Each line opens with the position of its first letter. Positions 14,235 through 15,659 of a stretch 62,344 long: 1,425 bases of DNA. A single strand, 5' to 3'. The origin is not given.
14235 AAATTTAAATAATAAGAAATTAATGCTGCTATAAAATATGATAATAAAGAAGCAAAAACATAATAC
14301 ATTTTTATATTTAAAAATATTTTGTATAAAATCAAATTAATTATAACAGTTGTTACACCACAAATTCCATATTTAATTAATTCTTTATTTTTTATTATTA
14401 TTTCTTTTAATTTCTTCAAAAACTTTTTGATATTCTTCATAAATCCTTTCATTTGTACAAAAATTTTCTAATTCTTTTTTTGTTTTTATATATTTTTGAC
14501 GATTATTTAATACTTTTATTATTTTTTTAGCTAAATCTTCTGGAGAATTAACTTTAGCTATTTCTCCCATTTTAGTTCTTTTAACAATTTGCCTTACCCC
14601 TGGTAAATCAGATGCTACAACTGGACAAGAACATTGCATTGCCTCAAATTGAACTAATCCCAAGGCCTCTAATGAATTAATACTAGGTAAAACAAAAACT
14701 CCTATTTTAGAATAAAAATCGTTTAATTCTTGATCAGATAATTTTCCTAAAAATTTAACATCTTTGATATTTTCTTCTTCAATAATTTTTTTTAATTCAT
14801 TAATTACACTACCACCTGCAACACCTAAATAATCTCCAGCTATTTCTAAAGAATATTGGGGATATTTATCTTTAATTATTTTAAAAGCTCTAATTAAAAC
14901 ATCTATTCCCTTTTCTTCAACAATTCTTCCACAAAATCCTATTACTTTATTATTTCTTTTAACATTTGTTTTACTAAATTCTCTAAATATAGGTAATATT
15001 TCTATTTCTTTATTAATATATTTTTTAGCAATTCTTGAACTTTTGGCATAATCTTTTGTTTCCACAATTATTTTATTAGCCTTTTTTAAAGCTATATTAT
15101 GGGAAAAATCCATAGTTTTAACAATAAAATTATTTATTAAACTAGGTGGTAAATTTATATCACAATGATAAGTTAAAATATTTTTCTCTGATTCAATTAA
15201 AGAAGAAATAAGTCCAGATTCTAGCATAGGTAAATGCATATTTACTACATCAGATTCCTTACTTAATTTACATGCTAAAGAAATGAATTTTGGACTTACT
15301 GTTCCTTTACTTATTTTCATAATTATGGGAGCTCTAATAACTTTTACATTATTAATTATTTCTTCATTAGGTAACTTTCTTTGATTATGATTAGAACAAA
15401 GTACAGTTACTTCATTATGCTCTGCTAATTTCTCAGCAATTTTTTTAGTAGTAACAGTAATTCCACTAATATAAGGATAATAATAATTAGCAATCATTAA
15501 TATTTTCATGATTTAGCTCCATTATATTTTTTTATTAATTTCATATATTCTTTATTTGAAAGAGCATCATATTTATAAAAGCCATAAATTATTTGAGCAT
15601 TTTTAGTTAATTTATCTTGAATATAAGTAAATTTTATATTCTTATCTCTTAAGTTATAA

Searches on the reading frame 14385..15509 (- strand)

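Call 46: search_protein_families(library=pfam, proteins=[window:14385-15509:-], max_evalue=0.00001)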
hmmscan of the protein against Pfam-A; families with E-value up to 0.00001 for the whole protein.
window:14385-15509:- (374 aa): 3 families
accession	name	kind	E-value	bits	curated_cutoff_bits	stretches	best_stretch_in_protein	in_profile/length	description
PF00534.26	Glycos_transf_1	-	6.5e-39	133.7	26.4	1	177-344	5-166/172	Glycosyl transferases group 1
PF13692.12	Glyco_trans_1_4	-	1.8e-29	103.2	27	1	188-336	2-142/142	Glycosyl transferases group 1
PF20706.3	GT4-conflict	-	3.7e-07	29.9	26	1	169-349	175-370/385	Family 4 Glycosyltransferase in conflict systems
